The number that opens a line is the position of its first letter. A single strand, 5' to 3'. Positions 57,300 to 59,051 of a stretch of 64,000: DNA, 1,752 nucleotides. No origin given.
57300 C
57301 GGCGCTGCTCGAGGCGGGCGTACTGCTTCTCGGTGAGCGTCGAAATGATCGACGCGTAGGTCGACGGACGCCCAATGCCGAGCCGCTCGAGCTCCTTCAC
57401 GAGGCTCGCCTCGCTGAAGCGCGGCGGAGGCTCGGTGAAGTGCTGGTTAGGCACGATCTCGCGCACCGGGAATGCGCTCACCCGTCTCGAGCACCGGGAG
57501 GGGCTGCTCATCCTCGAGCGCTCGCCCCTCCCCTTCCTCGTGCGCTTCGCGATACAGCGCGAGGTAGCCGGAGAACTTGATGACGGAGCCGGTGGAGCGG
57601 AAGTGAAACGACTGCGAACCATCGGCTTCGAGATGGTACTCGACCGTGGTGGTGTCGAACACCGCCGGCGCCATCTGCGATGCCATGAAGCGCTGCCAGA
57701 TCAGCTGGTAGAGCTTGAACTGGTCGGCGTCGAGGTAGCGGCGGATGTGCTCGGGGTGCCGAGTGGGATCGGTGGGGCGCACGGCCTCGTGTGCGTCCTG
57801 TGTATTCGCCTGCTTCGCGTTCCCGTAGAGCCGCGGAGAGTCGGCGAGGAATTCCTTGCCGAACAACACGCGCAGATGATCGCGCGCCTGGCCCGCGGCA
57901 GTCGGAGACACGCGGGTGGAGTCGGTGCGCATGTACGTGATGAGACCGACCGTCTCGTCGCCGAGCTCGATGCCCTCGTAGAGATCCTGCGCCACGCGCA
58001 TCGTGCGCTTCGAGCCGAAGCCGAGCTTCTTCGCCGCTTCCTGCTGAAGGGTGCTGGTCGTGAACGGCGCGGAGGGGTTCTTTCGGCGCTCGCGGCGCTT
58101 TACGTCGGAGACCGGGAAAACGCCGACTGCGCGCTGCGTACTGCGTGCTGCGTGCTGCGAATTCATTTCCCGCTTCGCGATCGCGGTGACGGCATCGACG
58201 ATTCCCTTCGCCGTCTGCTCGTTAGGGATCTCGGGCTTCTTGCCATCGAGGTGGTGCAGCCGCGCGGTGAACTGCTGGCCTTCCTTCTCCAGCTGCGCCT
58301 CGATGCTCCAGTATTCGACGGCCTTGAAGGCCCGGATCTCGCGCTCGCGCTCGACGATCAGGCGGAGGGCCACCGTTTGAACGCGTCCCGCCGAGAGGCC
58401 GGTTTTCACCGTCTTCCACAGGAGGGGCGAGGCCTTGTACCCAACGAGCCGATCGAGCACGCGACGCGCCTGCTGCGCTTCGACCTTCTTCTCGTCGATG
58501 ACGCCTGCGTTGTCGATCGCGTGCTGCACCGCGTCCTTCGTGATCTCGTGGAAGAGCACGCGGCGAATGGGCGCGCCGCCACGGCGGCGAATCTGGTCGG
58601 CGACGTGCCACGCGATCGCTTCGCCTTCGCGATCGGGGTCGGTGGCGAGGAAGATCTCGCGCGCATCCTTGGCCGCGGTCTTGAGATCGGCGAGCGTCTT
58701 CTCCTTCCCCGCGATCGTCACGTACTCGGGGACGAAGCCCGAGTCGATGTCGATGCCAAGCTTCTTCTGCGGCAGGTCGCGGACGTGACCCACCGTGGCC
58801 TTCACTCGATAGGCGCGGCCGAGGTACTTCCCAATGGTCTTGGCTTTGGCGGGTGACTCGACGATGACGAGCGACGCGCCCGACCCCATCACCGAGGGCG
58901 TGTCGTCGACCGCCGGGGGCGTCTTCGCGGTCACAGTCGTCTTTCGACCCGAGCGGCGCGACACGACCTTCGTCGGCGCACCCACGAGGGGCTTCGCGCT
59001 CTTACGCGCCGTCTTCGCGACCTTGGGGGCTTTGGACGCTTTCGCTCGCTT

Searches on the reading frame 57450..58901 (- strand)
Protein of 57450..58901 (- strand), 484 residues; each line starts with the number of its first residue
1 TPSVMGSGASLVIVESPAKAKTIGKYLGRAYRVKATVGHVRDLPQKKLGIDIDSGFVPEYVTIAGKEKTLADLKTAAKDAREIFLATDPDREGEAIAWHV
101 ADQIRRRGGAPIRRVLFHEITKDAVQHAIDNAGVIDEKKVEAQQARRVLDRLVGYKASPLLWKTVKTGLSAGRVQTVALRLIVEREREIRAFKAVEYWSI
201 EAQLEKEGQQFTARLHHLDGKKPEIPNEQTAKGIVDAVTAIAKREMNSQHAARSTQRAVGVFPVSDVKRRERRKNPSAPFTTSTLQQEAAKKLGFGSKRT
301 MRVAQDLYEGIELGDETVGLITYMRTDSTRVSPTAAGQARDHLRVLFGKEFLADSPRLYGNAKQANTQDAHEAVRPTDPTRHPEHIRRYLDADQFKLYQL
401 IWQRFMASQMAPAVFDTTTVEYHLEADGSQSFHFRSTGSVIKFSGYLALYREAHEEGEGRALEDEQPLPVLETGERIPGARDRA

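Call 82: search_solved_structures(query=window:57450-58901:-, show_alignments=1, max_evalue=1e-20)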
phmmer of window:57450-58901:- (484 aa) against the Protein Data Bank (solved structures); distinct sequences matched with E-value up to 1e-20: 18.
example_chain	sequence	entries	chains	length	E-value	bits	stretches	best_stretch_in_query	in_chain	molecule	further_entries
6ozw_A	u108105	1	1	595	1.1e-125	423.6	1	10-454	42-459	DNA topoisomerase 1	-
6pcm_A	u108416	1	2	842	3.7e-103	349.4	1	6-480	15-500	DNA topoisomerase 1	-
2gai_A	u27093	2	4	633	1.5e-97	330.9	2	11-202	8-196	DNA topoisomerase I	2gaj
1cy0_A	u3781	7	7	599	8.8e-97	328.4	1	46-460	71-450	DNA TOPOISOMERASE I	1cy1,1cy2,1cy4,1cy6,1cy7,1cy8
1ecl_A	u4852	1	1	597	9.2e-97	328.3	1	46-460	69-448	ESCHERICHIA COLI TOPOISOMERASE I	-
4rul_A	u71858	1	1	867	3.7e-96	326.3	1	46-459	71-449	DNA topoisomerase 1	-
3px7_A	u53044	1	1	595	4.3e-96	326.1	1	46-460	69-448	DNA topoisomerase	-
3pwt_A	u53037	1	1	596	4.3e-96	326.1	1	46-460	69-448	DNA topoisomerase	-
9gda_F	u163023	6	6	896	5.5e-96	325.8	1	46-459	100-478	DNA topoisomerase 1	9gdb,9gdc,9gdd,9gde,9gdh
1mw8_X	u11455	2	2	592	1.4e-95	324.4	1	46-460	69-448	DNA Topoisomerase I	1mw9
5d5h_A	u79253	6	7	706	1.5e-95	324.3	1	6-477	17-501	DNA topoisomerase 1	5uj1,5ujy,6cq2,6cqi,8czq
8tfg_A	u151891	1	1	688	2.6e-94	320.2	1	8-477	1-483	DNA topoisomerase 1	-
7fse_A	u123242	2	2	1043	8.3e-40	140.6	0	63-191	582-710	Reverse gyrase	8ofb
4ddt_A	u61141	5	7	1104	1.1e-39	140.1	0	63-191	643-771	Reverse gyrase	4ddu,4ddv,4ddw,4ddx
7fsf_A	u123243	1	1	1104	3.8e-39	138.4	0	63-191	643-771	Reverse gyrase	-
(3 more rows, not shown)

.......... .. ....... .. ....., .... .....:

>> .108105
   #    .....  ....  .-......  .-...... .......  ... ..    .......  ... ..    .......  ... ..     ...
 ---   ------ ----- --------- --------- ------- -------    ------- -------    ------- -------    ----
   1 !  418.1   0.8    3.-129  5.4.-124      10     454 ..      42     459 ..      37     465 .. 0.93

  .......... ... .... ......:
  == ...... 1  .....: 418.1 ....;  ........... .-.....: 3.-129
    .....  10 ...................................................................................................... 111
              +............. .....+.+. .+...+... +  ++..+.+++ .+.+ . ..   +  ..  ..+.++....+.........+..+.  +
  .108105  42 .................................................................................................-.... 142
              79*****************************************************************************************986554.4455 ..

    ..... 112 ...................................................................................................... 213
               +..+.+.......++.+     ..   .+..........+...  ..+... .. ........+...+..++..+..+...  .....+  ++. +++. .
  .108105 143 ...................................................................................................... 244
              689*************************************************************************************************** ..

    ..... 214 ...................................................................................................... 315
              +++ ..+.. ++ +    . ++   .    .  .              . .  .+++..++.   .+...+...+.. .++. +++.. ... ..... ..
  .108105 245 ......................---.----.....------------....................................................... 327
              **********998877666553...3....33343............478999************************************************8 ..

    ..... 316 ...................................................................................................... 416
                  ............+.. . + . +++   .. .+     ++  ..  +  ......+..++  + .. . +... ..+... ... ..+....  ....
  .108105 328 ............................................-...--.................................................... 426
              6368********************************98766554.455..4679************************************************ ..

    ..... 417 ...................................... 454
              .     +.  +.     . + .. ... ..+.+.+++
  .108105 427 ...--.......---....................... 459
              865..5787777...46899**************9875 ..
